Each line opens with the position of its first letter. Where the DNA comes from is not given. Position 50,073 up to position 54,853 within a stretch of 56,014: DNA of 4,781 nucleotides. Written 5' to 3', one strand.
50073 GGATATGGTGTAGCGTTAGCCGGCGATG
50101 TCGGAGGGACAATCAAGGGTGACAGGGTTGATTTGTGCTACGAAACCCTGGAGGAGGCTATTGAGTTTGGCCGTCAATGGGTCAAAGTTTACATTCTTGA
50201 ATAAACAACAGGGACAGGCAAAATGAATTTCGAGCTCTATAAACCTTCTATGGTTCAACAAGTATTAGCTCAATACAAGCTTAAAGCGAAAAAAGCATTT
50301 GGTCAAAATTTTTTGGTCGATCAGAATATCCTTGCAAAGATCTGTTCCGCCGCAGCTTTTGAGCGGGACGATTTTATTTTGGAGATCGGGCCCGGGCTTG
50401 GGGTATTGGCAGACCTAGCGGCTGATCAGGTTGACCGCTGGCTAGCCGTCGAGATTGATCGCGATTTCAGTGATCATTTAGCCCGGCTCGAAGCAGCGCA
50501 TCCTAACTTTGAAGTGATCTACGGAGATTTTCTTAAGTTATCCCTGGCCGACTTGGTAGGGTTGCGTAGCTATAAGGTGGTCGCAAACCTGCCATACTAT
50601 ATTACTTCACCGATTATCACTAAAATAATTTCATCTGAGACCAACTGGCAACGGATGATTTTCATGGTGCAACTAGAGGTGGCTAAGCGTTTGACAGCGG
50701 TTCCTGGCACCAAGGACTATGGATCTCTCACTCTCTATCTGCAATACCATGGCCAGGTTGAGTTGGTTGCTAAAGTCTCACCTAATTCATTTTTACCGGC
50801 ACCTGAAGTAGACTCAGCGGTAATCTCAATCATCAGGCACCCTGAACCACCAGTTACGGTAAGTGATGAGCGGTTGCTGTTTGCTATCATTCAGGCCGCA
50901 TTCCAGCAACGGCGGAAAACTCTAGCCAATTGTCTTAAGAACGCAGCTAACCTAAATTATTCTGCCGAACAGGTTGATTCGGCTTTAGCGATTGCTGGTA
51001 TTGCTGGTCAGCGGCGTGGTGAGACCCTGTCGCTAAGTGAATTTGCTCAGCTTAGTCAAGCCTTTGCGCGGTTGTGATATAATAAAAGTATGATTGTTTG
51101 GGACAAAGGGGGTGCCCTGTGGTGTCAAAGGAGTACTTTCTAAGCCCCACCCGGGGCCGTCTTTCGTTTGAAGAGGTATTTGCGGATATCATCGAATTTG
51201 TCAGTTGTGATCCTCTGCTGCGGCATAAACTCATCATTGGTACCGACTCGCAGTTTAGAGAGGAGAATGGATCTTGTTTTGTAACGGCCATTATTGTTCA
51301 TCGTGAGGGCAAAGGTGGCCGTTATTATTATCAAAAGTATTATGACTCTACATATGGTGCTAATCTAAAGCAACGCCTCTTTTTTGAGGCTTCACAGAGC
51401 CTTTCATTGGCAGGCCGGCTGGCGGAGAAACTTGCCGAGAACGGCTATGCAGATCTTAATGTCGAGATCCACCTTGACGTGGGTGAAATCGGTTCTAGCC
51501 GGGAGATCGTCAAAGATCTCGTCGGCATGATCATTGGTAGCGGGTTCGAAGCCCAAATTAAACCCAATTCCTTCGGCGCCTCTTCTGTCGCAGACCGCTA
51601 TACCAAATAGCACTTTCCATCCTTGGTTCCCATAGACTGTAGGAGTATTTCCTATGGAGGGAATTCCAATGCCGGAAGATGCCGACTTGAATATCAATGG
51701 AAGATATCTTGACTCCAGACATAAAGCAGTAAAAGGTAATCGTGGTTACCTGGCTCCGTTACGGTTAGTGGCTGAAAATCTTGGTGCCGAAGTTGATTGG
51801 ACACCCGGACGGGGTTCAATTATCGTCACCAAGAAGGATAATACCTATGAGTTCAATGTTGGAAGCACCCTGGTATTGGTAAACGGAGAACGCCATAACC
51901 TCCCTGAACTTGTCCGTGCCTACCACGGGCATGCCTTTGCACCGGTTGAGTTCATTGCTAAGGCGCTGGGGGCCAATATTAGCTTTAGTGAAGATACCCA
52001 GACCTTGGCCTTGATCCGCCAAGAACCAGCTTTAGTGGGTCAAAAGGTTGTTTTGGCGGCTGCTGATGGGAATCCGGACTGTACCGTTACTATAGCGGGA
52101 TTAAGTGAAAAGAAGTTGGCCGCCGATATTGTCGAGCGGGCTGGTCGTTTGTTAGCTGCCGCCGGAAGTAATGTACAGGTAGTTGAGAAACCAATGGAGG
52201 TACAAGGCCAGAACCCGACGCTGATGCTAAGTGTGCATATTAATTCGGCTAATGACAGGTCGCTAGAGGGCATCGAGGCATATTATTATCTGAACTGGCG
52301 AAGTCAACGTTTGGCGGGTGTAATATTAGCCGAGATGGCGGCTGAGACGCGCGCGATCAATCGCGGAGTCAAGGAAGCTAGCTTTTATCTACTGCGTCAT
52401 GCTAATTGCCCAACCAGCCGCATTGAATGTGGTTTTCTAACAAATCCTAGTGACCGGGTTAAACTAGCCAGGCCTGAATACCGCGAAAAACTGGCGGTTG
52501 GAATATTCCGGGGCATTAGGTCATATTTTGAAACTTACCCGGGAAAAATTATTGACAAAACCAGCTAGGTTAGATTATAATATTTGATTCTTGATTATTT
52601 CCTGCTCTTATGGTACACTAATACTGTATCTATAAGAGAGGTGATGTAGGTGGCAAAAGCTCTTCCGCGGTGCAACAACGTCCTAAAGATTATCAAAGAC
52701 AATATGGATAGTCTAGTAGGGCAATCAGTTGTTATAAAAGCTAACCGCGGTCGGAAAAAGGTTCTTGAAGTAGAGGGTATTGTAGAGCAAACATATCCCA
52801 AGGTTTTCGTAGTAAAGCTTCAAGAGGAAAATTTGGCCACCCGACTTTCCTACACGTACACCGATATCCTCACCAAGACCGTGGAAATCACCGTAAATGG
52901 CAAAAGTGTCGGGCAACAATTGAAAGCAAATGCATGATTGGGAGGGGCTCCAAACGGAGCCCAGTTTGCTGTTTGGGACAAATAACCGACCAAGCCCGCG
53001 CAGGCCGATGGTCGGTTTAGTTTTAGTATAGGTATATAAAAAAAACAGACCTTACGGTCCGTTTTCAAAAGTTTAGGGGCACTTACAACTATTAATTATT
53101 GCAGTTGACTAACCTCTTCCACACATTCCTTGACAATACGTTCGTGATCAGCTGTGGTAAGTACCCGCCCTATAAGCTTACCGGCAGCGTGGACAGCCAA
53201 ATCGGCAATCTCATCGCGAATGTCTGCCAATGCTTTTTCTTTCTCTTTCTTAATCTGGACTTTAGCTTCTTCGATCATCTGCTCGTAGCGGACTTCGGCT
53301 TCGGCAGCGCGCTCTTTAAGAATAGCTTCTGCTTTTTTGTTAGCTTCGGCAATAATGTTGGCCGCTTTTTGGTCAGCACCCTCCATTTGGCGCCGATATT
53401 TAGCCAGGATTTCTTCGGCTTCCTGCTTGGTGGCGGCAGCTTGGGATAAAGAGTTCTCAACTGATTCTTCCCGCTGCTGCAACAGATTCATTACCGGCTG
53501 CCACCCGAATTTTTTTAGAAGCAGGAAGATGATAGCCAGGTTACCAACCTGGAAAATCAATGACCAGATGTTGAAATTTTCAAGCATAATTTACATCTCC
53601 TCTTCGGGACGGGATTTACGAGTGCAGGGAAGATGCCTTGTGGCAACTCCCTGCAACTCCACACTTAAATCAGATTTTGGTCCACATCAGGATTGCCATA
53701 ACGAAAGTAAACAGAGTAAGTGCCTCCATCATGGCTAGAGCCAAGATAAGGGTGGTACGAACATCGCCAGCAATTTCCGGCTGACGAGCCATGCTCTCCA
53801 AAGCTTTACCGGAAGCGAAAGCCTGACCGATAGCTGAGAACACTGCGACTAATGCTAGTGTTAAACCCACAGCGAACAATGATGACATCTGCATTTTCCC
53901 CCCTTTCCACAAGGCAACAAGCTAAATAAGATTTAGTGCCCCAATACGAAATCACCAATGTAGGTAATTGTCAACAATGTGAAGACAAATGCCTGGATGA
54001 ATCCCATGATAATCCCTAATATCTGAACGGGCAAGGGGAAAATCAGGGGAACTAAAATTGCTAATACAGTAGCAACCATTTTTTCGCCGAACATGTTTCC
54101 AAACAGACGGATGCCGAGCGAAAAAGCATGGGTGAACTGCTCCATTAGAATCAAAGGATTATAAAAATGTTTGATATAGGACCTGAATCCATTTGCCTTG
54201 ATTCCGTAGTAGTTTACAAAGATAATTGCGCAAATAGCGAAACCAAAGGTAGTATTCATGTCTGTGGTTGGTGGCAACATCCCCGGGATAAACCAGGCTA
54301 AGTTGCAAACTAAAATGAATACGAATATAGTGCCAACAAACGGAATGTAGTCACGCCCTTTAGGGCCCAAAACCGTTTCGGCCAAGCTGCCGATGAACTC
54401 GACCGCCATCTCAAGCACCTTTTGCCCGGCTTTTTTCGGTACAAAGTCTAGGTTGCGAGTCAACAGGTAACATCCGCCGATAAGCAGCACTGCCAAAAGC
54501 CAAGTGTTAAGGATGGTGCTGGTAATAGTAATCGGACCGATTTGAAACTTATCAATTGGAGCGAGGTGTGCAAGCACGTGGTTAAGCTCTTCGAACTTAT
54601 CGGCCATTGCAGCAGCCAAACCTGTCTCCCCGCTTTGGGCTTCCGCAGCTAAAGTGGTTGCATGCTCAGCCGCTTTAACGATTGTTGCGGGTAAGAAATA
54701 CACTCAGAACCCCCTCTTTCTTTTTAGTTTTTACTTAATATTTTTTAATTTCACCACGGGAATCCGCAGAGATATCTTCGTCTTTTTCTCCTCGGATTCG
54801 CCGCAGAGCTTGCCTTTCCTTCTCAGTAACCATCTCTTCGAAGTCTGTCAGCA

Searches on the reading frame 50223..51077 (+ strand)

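Call 35: search_protein_families(library=pfam, proteins=[window:50223-51077:+], max_evalue=0.001)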
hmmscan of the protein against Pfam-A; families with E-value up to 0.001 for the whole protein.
window:50223-51077:+ (284 aa): 1 family
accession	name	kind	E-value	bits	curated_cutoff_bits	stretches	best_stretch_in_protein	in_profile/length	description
PF00398.26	RrnaAD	-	5.6e-61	206.4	24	1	21-278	3-258/263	Ribosomal RNA adenine dimethylase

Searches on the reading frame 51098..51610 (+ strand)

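Call 35: search_protein_families(library=pfam, proteins=[window:51098-51610:+], max_evalue=0.001)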
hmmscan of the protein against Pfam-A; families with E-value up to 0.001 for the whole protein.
window:51098-51610:+ (170 aa): 1 family
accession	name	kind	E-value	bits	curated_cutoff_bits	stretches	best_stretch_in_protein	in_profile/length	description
PF04308.18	RNaseH_like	-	4.9e-50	169.7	25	1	26-170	1-145/145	Ribonuclease H-like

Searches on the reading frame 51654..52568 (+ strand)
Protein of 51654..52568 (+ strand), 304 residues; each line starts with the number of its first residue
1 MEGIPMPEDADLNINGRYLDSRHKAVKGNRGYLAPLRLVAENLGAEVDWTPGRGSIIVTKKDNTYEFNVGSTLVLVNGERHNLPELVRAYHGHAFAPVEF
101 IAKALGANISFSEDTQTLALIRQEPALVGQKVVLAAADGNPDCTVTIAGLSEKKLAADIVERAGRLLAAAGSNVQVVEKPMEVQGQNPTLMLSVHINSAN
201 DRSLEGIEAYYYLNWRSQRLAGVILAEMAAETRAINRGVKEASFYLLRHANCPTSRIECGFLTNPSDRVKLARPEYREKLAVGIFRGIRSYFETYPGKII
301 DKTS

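Call 35: search_protein_families(library=pfam, proteins=[window:51654-52568:+], max_evalue=0.001)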
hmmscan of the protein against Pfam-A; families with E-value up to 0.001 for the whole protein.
window:51654-52568:+ (304 aa): 2 families
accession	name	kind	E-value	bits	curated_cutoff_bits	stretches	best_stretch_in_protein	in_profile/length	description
PF01520.23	Amidase_3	-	1.1e-26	94.4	27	1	132-289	1-173/174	N-acetylmuramoyl-L-alanine amidase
PF07833.16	Cu_amine_oxidN1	-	1.1e-19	70.8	24.2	1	14-119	2-107/108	Copper amine oxidase N-terminal domain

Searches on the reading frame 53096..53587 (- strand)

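Call 35: search_protein_families(library=pfam, proteins=[window:53096-53587:-], max_evalue=0.001)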
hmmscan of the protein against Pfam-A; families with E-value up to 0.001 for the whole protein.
window:53096-53587:- (163 aa): 1 family
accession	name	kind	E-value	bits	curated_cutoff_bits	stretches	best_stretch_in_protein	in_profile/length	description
PF00430.23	ATP-synt_B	-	1.5e-30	106.4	28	1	10-139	2-131/132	ATP synthase B/B' CF(0)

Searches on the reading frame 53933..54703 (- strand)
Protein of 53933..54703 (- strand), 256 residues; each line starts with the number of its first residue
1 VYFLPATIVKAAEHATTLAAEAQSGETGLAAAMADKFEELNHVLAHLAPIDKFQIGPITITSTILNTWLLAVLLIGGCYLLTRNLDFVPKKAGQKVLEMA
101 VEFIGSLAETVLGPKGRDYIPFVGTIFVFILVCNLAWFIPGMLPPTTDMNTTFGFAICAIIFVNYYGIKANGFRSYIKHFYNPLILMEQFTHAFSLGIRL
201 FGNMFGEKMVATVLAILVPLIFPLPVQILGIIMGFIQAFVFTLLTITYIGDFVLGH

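Call 35: search_protein_families(library=pfam, proteins=[window:53933-54703:-], max_evalue=0.001)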
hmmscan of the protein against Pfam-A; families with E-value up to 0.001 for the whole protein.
window:53933-54703:- (256 aa): 1 family
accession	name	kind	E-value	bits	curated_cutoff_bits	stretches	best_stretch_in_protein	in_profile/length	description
PF00119.25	ATP-synt_A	-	7.8e-43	147.3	33.9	1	65-249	2-216/217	ATP synthase A chain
